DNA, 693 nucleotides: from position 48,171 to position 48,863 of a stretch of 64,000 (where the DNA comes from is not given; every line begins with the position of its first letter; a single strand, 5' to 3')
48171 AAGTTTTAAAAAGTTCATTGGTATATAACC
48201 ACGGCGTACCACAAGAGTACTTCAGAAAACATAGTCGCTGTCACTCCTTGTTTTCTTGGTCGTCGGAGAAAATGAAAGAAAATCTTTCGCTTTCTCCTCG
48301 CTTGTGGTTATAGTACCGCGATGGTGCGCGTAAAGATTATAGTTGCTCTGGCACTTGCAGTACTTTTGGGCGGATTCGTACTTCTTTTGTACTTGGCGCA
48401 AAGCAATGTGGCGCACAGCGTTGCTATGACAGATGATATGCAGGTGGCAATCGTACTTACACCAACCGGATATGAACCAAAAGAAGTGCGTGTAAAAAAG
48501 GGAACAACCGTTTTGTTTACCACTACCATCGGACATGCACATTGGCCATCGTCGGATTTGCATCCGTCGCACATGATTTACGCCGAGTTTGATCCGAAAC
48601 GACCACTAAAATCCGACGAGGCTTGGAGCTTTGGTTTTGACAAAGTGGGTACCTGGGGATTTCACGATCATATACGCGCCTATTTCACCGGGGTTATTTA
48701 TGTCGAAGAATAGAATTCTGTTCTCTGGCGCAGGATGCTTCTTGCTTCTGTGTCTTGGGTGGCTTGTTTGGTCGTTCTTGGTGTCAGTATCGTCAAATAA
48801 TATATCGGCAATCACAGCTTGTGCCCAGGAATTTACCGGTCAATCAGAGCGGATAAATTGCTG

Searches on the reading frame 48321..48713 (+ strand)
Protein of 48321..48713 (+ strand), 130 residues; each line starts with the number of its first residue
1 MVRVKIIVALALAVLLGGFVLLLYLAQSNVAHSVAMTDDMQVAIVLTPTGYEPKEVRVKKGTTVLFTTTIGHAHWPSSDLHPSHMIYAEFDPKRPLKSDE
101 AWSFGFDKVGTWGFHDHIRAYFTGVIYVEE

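Call 3: search_protein_families(library=pfam, proteins=[window:48321-48713:+], max_evalue=1)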
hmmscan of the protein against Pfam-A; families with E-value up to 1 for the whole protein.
window:48321-48713:+ (130 aa): 4 families
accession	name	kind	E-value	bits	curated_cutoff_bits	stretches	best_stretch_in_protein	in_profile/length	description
PF13473.12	Cupredoxin_1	-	0.00064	20.2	27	1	22-126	8-102/104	Cupredoxin-like domain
PF13726.12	Na_H_antiport_2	-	0.022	15.3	29.8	1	1-48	15-62/87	Na+-H+ antiporter family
PF00127.26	Copper-bind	-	0.14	13.1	21.2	1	50-77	13-42/99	Copper binding proteins, plastocyanin/azurin family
PF11446.13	DUF2897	-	0.78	10.1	25.2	0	6-26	7-27/54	Protein of unknown function (DUF2897)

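Call 23: search_protein_families(library=ncbifam, proteins=[window:48321-48710:+], max_evalue=0.1)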
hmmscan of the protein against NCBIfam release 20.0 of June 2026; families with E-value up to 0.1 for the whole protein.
window:48321-48710:+ (130 aa): 1 family
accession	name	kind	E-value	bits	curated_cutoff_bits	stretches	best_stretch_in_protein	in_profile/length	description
TIGR02657.1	amicyanin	equivalog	0.0012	19.2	110.2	1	51-129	8-83/83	amicyanin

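Call 55: search_solved_structures(query=window:48321-48710:+, max_evalue=10, show_alignments=3)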
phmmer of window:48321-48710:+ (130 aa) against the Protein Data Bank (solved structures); distinct sequences matched with E-value up to 10: 17.
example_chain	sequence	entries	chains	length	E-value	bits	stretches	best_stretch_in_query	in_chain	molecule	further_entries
1sfd_A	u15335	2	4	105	0.0019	21.7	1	35-129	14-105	Amicyanin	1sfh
1sf3_A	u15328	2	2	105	0.0025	21.3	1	35-129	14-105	Amicyanin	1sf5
4p5r_A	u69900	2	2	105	0.0031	21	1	35-129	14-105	Amicyanin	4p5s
3ply_A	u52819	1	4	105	0.0035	20.8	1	35-129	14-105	Amicyanin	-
1mda_A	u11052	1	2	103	0.0045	20.5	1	35-129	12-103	AMICYANIN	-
3ie9_A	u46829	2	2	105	0.0047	20.4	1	35-129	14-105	Amicyanin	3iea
1aac_A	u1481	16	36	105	0.0047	20.4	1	35-129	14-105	AMICYANIN | PROTEIN (AMICYANIN)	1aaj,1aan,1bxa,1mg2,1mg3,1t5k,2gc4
2qdv_A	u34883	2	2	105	0.006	20.1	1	35-129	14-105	Amicyanin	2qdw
2gb2_A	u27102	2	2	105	0.0064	20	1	35-129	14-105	Amicyanin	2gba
2idq_A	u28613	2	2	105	0.008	19.7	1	35-129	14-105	Amicyanin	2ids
2idt_A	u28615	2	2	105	0.01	19.3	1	35-128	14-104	Amicyanin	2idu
3rym_A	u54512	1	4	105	0.01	19.3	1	35-128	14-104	Amicyanin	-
3qwy_A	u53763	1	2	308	0.18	15.3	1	41-73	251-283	Cell death abnormality protein 2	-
4nf2_A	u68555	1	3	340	0.79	13.2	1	22-88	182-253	Ornithine carbamoyltransferase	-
4ep1_A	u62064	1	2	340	0.91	13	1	22-88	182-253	Ornithine carbamoyltransferase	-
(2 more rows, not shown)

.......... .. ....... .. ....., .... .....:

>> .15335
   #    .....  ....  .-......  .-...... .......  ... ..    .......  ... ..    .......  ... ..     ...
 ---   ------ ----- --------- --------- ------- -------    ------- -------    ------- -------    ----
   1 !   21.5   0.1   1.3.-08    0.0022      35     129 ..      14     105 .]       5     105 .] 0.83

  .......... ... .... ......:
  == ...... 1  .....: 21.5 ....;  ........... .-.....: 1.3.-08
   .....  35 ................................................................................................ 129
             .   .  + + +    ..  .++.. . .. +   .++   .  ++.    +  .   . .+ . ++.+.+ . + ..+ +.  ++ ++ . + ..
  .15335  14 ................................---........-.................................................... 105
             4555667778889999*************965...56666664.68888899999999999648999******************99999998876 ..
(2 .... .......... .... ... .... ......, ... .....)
